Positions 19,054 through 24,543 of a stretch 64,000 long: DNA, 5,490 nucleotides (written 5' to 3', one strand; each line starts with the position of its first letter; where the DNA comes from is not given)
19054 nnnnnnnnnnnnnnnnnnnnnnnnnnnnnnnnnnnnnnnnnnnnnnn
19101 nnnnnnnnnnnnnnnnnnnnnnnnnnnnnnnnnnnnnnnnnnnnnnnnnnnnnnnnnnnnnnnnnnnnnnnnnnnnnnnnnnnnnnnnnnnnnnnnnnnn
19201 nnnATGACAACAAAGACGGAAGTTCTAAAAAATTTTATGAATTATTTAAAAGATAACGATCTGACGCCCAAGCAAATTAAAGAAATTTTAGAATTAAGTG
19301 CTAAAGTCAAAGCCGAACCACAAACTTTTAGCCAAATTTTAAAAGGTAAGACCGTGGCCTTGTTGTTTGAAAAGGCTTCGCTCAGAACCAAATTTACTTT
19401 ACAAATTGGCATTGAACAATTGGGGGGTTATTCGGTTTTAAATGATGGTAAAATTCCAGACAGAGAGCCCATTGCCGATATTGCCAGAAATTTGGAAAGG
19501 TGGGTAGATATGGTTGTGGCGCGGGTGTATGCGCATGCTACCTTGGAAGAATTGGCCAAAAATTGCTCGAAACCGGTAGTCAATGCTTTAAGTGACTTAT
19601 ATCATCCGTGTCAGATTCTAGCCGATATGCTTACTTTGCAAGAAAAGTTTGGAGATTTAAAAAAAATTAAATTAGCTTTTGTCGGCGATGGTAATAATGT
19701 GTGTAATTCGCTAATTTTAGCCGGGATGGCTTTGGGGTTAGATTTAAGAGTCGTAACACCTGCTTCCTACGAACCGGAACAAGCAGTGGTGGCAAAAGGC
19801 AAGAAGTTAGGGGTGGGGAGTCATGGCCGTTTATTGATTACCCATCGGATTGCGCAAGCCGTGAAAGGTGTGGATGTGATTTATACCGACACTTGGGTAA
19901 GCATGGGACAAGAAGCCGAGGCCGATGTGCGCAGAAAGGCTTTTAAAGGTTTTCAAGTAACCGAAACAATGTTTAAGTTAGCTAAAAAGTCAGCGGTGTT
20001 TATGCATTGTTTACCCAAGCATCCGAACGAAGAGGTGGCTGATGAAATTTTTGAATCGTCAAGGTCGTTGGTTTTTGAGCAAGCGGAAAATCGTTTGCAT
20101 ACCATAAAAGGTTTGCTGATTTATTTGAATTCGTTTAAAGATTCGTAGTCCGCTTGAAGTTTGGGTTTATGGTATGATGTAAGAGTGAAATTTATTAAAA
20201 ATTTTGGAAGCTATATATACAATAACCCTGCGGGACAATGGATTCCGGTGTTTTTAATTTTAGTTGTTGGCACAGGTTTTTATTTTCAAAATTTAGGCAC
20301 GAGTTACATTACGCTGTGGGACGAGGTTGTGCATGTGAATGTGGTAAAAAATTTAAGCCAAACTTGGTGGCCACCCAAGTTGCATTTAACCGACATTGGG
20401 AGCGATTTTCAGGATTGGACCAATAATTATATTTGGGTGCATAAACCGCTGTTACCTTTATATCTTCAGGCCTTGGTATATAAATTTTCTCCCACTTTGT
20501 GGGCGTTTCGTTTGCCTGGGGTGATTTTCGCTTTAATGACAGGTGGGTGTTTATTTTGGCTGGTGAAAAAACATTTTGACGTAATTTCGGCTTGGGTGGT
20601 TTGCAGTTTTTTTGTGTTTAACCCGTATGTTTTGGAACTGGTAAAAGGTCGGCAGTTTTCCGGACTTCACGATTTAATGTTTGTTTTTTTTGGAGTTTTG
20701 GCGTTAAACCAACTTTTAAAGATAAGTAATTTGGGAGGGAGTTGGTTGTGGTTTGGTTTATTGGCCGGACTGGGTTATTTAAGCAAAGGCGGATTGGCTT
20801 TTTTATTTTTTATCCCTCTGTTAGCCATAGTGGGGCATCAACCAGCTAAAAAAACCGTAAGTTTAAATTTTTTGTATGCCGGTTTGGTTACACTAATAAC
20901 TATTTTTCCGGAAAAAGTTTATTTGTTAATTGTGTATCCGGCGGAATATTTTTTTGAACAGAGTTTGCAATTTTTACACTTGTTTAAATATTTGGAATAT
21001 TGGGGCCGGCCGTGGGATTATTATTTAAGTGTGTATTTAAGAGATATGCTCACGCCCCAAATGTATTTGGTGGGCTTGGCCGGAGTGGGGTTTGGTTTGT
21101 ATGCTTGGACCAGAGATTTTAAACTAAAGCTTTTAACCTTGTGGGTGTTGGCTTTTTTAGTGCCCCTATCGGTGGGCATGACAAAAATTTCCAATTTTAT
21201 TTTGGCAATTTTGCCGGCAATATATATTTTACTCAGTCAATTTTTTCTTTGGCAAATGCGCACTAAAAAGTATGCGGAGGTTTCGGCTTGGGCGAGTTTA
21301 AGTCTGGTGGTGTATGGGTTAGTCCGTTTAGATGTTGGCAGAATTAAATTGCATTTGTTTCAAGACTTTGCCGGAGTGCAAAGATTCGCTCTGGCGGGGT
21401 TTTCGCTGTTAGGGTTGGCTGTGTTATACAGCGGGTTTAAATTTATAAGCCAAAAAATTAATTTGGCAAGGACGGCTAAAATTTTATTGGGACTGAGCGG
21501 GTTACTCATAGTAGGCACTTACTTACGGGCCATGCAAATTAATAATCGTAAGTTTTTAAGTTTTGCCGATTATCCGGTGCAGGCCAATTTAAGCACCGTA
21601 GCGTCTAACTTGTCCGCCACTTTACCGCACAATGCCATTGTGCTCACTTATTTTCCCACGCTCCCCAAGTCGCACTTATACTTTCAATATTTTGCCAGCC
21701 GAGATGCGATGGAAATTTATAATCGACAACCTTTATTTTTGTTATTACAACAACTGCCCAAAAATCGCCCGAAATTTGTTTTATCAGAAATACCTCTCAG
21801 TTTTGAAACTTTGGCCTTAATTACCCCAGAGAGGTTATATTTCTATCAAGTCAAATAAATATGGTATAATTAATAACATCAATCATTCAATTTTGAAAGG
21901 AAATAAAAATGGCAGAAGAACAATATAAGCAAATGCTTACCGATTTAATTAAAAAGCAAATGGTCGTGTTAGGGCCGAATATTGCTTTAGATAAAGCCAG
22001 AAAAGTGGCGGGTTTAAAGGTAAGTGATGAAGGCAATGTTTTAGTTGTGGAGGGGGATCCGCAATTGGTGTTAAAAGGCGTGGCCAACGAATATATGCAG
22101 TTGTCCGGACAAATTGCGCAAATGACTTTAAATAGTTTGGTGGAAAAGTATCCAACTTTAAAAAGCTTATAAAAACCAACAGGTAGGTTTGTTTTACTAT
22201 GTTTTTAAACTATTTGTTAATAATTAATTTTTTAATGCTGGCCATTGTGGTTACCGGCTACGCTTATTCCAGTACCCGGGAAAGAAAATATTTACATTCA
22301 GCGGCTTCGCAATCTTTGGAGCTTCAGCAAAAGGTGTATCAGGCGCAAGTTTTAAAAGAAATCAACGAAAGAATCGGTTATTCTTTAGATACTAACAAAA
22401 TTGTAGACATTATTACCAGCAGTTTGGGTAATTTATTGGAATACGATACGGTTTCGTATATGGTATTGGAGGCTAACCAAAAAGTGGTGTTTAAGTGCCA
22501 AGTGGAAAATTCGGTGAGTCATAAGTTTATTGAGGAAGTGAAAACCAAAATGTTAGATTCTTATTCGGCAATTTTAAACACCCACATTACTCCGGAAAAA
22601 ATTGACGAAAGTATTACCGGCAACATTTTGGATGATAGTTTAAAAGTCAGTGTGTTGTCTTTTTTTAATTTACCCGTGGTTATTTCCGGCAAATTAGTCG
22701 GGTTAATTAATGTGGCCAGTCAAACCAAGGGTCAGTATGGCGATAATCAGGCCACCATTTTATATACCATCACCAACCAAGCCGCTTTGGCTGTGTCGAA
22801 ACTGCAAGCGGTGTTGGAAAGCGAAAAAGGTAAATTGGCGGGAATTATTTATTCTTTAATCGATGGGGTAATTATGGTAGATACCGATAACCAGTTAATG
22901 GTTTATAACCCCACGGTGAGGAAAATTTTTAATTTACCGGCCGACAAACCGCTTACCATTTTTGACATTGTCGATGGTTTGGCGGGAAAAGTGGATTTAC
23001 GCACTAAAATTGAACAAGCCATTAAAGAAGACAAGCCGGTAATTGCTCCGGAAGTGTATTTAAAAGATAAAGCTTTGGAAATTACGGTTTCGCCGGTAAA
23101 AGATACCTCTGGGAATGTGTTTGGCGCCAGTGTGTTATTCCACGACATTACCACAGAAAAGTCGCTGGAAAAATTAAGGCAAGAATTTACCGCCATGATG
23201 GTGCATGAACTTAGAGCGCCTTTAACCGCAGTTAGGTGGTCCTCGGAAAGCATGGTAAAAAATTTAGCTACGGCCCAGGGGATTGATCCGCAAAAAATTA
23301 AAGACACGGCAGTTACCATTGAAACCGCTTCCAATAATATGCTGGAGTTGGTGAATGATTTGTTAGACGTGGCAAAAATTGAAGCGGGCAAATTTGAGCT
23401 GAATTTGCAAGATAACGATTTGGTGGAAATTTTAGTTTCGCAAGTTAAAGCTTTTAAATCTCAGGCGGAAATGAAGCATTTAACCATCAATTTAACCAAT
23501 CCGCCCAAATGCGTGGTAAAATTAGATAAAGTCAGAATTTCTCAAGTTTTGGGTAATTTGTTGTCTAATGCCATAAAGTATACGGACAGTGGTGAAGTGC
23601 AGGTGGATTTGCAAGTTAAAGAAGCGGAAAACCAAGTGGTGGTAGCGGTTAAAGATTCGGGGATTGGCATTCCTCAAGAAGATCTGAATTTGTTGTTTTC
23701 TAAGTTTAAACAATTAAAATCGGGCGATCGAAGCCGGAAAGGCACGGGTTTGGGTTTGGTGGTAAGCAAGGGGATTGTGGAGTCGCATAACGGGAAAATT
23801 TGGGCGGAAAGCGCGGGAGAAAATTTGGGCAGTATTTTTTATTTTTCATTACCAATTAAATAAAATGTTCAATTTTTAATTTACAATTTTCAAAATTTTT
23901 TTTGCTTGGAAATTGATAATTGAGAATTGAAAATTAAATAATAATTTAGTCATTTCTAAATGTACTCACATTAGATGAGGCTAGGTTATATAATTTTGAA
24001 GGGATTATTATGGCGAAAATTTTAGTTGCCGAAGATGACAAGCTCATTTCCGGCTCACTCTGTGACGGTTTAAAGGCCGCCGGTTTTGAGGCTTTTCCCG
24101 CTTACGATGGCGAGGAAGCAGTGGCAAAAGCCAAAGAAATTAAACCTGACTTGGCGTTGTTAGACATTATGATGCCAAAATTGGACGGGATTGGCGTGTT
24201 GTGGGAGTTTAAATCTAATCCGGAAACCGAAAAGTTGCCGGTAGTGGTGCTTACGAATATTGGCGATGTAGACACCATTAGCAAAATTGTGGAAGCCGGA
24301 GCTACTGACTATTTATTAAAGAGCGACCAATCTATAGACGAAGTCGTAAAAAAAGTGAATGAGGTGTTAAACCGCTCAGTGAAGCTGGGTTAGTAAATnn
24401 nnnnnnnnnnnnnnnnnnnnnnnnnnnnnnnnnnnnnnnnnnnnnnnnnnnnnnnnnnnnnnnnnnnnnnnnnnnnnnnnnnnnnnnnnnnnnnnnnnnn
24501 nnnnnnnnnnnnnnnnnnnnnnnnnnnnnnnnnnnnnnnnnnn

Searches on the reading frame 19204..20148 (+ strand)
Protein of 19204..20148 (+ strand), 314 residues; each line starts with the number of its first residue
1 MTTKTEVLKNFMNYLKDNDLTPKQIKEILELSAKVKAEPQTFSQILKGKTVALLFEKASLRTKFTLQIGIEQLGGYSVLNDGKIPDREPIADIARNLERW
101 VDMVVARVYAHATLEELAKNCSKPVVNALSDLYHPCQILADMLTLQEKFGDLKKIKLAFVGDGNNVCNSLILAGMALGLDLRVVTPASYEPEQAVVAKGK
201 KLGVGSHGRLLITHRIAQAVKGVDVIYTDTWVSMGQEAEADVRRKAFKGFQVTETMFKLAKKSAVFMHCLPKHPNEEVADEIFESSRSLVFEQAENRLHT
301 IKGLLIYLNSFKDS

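Call 8: search_protein_families(library=pfam, proteins=[window:19204-20148:+], max_evalue=0.01)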
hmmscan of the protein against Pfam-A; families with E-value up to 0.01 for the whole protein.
window:19204-20148:+ (314 aa): 2 families
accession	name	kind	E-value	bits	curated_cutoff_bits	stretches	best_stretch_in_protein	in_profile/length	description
PF00185.30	OTCace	-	8e-56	188.9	29.4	1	153-307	1-156/157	Aspartate/ornithine carbamoyltransferase, Asp/Orn binding domain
PF02729.26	OTCace_N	-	6e-38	130.7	29.9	1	14-147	3-148/148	Aspartate/ornithine carbamoyltransferase, carbamoyl-P binding domain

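Call 70: find_homologous_proteins(query=window:19237-20145:+, max_evalue=1e-40)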
Query window:19237-20145:+ (303 aa): 7980 proteins with E <= 1e-40 among 8000 candidates; the best 120 are listed.
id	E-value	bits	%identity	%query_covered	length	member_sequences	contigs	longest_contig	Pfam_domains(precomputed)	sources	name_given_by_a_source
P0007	2.6e-172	590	88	100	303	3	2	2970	PF00185.31,PF02729.27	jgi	jgi:ornithine carbamoyltransferase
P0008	5.6e-171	585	87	100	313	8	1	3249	PF00185.31,PF02729.27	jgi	jgi:ornithine carbamoyltransferase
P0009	4.3e-167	573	85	99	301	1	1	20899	PF00185.31,PF02729.27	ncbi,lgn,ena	-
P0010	9.4e-157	539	80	98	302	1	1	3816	PF00185.31,PF02729.27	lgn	-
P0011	5.3e-148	510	76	98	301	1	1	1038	PF00185.31,PF02729.27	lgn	-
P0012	1.5e-142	492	74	98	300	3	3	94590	PF00185.31,PF02729.27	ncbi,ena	ncbi:MAG: ornithine carbamoyltransferase [Patescibacteria group bacterium]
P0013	3.8e-139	481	73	98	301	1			PF00185.31,PF02729.27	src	-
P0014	1.7e-138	479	72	98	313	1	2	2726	PF00185.31,PF02729.27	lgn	-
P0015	5.4e-137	474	70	98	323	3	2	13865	PF00185.31,PF02729.27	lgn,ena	-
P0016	1.8e-134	466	70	98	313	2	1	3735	PF00185.31,PF02729.27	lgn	-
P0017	1.8e-133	462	71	98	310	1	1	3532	PF00185.31,PF02729.27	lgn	-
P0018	4.8e-131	454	68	98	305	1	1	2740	PF00185.31,PF02729.27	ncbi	-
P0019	6.3e-131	454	70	98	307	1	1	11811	PF00185.31,PF02729.27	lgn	-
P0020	3.9e-129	448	68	98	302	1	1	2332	PF00185.31,PF02729.27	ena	-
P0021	6.3e-129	447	68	98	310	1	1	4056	PF00185.31,PF02729.27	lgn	-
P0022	5.1e-128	444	67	98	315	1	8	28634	PF00185.31,PF02729.27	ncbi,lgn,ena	-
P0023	5.5e-124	431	64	99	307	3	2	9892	PF00185.31,PF02729.27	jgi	-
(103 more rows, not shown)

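Call 72: find_encoding_contigs(protein=P0012, flank=5000, max_places=1)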
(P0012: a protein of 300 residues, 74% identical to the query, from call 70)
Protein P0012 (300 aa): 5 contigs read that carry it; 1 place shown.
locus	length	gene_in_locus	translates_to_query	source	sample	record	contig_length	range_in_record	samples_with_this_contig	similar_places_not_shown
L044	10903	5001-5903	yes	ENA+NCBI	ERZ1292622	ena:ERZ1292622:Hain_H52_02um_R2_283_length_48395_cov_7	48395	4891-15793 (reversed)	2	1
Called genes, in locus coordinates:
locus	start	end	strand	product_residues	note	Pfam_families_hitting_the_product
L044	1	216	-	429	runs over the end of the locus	PF08308:PEGA (weak)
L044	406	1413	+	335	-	PF06723:MreB_Mbl, PF00022:Actin, PF00012:HSP70, PF14450:FtsA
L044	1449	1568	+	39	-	-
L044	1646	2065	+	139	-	-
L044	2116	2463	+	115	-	-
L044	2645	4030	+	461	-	PF00817:IMS, PF21999:IMS_HHH_1, PF11799:IMS_C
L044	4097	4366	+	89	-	-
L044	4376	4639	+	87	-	PF05016:ParE_toxin, PF15738:YafQ_toxin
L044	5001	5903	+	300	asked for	PF02729:OTCace_N, PF00185:OTCace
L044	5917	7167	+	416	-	PF00764:Arginosuc_synth, PF06508:QueC (weak), PF20979:Arginosuc_syn_C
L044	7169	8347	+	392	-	PF00206:Lyase_1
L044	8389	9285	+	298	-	PF13673:Acetyltransf_10 (faint), PF00583:Acetyltransf_1, PF13508:Acetyltransf_7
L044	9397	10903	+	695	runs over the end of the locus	PF13231:PMT_2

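Call 73: find_encoding_contigs(protein=P0022, flank=5000, max_places=1)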
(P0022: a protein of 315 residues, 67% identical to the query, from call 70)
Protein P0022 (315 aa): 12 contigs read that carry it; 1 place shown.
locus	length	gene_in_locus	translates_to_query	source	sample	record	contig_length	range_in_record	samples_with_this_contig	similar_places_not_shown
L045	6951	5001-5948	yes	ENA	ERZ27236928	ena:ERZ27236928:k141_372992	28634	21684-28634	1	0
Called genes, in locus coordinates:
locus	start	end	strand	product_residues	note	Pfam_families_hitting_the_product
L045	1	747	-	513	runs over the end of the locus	PF02874:ATP-synt_ab_N, PF00006:ATP-synt_ab, PF00306:ATP-synt_ab_C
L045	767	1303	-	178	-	PF00213:OSCP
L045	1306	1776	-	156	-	PF00430:ATP-synt_B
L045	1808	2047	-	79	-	PF00137:ATP-synt_C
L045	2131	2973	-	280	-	PF00119:ATP-synt_A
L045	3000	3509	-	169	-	-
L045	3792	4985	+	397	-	PF00206:Lyase_1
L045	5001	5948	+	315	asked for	PF02729:OTCace_N, PF00185:OTCace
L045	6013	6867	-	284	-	PF00665:rve, PF13683:rve_3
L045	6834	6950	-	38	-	?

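Call 74: find_encoding_contigs(protein=P0023, flank=5000, max_places=1)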
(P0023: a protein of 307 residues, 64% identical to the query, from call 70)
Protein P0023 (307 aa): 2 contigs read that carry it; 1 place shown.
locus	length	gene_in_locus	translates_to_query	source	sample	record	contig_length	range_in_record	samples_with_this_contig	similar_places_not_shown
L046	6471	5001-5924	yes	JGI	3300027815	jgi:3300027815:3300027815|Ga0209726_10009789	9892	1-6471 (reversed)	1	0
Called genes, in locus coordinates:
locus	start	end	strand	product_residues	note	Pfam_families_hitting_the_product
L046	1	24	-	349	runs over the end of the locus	PF01180:DHO_dh, PF01207:Dus (faint)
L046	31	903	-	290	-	PF13793:Pribosyltran_N, PF00156:Pribosyltran, PF14572:Pribosyl_synth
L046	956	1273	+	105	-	PF12647:RNHCP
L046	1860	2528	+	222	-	-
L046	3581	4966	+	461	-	PF02784:Orn_Arg_deC_N, PF00278:Orn_DAP_Arg_deC (weak)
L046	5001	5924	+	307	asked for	PF02729:OTCace_N, PF00185:OTCace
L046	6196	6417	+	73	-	PF04070:DUF378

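Call 75: find_encoding_contigs(protein=P0015, flank=5000, max_places=1)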
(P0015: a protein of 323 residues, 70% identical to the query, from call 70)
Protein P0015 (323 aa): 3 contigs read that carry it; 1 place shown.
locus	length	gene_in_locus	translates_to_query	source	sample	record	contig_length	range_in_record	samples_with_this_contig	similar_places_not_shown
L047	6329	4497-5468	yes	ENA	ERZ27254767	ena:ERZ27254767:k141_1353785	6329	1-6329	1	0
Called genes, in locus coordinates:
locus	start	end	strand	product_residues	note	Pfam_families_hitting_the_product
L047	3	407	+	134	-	?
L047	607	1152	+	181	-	-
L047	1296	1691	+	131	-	-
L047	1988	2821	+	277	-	PF13673:Acetyltransf_10 (faint), PF00583:Acetyltransf_1 (weak), PF13508:Acetyltransf_7 (weak)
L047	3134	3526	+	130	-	PF00817:IMS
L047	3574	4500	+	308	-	PF21999:IMS_HHH_1, PF11799:IMS_C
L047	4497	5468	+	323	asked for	PF02729:OTCace_N, PF00185:OTCace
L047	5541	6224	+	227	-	-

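Call 97: search_protein_families(library=ncbifam, proteins=[L047:1988-2818:+, L044:8389-9282:+, window:19237-20145:+], max_evalue=0.001)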
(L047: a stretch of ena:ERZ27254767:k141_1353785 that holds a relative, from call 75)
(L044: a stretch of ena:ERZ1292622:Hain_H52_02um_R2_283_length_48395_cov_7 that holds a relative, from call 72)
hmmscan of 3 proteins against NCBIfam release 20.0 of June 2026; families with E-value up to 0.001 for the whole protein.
L047:1988-2818:+ (277 aa): 7 families
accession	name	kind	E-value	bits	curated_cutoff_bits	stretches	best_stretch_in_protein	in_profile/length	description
NF005840.0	PRK07757.1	equivalog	2.3e-33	115.3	154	2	172-247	41-116/153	N-acetyltransferase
NF005921.0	PRK07922.1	equivalog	1.7e-22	79.9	180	2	138-255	7-128/170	amino-acid N-acetyltransferase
NF008964.0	PRK12308.1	equivalog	2.9e-15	55.6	657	2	172-247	502-577/624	argininosuccinate lyase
NF003641.0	PRK05279.1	equivalog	6.6e-13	48.3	344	2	30-112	330-414/441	amino-acid N-acetyltransferase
TIGR01890.1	N-Ac-Glu-synth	equivalog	2.2e-12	46.7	202.85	2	171-242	320-392/429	amino-acid N-acetyltransferase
NF040501.1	resist_ArsN2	equivalog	5e-12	45.6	125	2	172-247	23-99/133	arsenic resistance N-acetyltransferase ArsN2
TIGR01575.1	rimI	equivalog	7.4e-05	22.9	86.4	0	173-233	32-91/132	ribosomal protein S18-alanine N-acetyltransferase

L044:8389-9282:+ (298 aa): 7 families
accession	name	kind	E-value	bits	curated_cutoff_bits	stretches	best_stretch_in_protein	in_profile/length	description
NF005840.0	PRK07757.1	equivalog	6.9e-34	117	154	2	174-280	11-121/153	N-acetyltransferase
NF005921.0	PRK07922.1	equivalog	2.1e-23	82.8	180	2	164-283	5-129/170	amino-acid N-acetyltransferase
NF040501.1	resist_ArsN2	equivalog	2.9e-16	59.3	125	2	196-281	19-105/133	arsenic resistance N-acetyltransferase ArsN2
NF008964.0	PRK12308.1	equivalog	5.2e-15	54.8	657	2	163-280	461-582/624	argininosuccinate lyase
NF003641.0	PRK05279.1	equivalog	4.4e-14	52.2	344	2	196-279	329-414/441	amino-acid N-acetyltransferase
TIGR01890.1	N-Ac-Glu-synth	equivalog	6.8e-12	45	202.85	2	195-279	316-402/429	amino-acid N-acetyltransferase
TIGR01575.1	rimI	equivalog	6.1e-06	26.4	86.4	0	196-262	27-92/132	ribosomal protein S18-alanine N-acetyltransferase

window:19237-20145:+ (303 aa): 16 families
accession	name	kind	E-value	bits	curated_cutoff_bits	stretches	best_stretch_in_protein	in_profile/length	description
NF001986.0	PRK00779.1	subfamily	2.8e-109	365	306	1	2-297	7-303/307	ornithine carbamoyltransferase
TIGR00658.1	orni_carb_tr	equivalog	1.8e-104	349.2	280.85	1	4-296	4-301/304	ornithine carbamoyltransferase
NF011380.0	PRK14805.1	equivalog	2.1e-102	342.3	421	1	2-297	3-299/302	ornithine carbamoyltransferase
TIGR04384.1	putr_carbamoyl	exception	7.5e-77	258.7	500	1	3-298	2-307/330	putrescine carbamoyltransferase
NF003286.0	PRK04284.1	subfamily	2.2e-70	237.4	515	2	2-264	8-279/332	ornithine carbamoyltransferase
NF009213.0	PRK12562.1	subfamily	7.5e-59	199.8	559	1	3-295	9-329/334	ornithine carbamoyltransferase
NF002470.0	PRK01713.1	equivalog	1.3e-57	195.7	545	2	9-266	16-282/334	ornithine carbamoyltransferase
NF011379.0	PRK14804.1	equivalog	9.9e-46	156.3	373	1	7-296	13-307/311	ornithine carbamoyltransferase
NF003384.0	PRK04523.1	equivalog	4.4e-45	154.2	288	1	3-298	6-333/336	N-acetylornithine carbamoyltransferase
NF002032.1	PRK00856.1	equivalog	2.4e-34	118.9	263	1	4-289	4-288/297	aspartate carbamoyltransferase catalytic subunit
TIGR00670.1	asp_carb_tr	equivalog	1.2e-31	110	236.95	1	7-286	7-291/304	aspartate carbamoyltransferase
NF008853.0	PRK11891.1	equivalog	9.5e-21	73.9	560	1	28-286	118-386/430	aspartate carbamoyltransferase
NF006046.0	PRK08192.1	equivalog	9.8e-17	61.2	512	1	7-288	13-307/339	aspartate carbamoyltransferase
NF010387.0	PRK13814.1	equivalog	4.1e-14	52.2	660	1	31-287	39-292/310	aspartate carbamoyltransferase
NF005538.0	PRK07200.1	equivalog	2e-13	50.1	453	1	113-294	155-372/396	knotted carbamoyltransferase YgeW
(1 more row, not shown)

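Call 123: find_encoding_contigs(protein=P0019, flank=6000, max_places=1)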
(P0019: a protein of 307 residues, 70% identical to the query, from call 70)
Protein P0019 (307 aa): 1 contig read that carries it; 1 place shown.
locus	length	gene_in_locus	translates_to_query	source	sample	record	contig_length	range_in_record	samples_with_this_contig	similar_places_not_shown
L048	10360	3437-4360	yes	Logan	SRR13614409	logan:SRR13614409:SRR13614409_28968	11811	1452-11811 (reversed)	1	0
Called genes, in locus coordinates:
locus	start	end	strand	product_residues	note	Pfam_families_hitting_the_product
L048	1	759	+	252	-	?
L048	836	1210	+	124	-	-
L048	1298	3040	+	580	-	PF03717:PBP_dimer, PF00905:Transpeptidase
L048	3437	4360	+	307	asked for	PF02729:OTCace_N, PF00185:OTCace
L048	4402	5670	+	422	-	PF00764:Arginosuc_synth, PF06508:QueC (faint), PF20979:Arginosuc_syn_C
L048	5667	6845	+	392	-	PF00206:Lyase_1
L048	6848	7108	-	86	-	-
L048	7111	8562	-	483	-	PF08323:Glyco_transf_5, PF13439:Glyco_transf_4, PF13579:Glyco_trans_4_4 (weak), PF00534:Glycos_transf_1, PF13692:Glyco_trans_1_4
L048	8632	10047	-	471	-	PF03065:Glyco_hydro_57, PF02151:UVR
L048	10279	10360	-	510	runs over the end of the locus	?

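Call 124: find_encoding_contigs(protein=P0010, flank=4000, max_places=1)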
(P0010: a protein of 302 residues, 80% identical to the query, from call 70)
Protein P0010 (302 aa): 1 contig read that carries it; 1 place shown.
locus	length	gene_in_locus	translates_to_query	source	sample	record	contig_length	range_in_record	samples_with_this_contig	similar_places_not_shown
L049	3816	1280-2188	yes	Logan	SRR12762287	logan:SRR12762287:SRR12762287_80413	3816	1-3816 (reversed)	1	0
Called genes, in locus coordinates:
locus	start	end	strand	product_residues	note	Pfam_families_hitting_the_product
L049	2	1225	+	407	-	?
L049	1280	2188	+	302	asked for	PF02729:OTCace_N, PF00185:OTCace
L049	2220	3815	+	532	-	?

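Call 125: find_encoding_contigs(protein=P0021, flank=4000, max_places=1)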
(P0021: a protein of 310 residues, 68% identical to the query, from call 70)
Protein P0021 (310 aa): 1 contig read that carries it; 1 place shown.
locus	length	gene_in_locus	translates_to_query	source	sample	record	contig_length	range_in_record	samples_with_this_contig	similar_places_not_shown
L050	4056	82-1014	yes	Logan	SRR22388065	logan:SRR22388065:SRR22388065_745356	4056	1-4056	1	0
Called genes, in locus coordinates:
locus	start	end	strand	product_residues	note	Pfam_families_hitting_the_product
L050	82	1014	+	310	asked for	PF02729:OTCace_N, PF00185:OTCace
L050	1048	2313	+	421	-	PF00764:Arginosuc_synth, PF06508:QueC (faint), PF20979:Arginosuc_syn_C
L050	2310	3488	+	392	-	PF00206:Lyase_1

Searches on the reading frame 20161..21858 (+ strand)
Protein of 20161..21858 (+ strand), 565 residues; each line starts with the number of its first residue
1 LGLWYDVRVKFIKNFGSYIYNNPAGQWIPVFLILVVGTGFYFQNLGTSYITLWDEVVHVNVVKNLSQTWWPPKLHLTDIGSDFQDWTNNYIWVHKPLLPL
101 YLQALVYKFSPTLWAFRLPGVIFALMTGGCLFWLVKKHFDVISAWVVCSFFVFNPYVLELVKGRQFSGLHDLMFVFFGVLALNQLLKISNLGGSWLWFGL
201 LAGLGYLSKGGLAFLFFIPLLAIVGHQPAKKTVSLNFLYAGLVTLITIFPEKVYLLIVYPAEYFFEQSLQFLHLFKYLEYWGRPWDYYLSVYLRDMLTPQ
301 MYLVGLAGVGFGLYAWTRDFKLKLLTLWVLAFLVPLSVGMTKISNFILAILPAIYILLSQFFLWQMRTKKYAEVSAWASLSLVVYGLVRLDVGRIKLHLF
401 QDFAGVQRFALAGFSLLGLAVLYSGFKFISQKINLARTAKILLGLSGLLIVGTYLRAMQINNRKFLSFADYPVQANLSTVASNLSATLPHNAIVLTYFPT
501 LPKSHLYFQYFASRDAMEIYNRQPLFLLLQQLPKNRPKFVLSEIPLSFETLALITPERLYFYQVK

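Call 104: search_protein_families(library=pfam, proteins=[window:20161-21858:+], max_evalue=0.00001)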
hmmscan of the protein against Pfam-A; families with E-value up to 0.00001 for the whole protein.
window:20161-21858:+ (565 aa): 1 family
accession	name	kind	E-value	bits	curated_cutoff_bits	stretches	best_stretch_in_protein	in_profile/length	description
PF13231.12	PMT_2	-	5.6e-09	36.8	26.1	1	94-249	1-154/160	Dolichyl-phosphate-mannose-protein mannosyltransferase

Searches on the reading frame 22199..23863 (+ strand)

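Call 104: search_protein_families(library=pfam, proteins=[window:22199-23863:+], max_evalue=0.00001)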
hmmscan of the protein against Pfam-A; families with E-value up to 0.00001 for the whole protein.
window:22199-23863:+ (554 aa): 5 families
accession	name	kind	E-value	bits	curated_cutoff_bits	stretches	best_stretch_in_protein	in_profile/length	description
PF02518.31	HATPase_c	-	1.2e-27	96.9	26.4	1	443-553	2-109/111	Histidine kinase-, DNA gyrase B-, and HSP90-like ATPase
PF00512.31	HisKA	-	4.9e-13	49.3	26.9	1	327-397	2-66/66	His Kinase A (phospho-acceptor) domain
PF08448.16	PAS_4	-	9e-08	32.8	23.1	1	219-321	3-109/110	PAS fold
PF13596.12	PAS_10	-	3.2e-07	31.4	22.1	1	223-318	11-106/106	PAS domain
PF00989.32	PAS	-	2.7e-06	27.8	22.6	1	213-317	3-113/113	PAS fold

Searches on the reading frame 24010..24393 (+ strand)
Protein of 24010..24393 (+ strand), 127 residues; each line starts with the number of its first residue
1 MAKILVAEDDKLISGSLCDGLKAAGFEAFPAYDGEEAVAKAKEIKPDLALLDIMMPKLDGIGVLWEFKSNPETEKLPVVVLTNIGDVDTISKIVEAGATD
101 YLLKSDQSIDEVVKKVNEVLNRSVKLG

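Call 104: search_protein_families(library=pfam, proteins=[window:24010-24393:+], max_evalue=0.00001)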
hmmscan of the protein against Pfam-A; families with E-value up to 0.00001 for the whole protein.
window:24010-24393:+ (127 aa): 1 family
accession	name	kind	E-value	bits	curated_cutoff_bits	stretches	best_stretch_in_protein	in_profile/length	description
PF00072.30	Response_reg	-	1.5e-20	73.8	30.2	1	4-113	1-107/111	Response regulator receiver domain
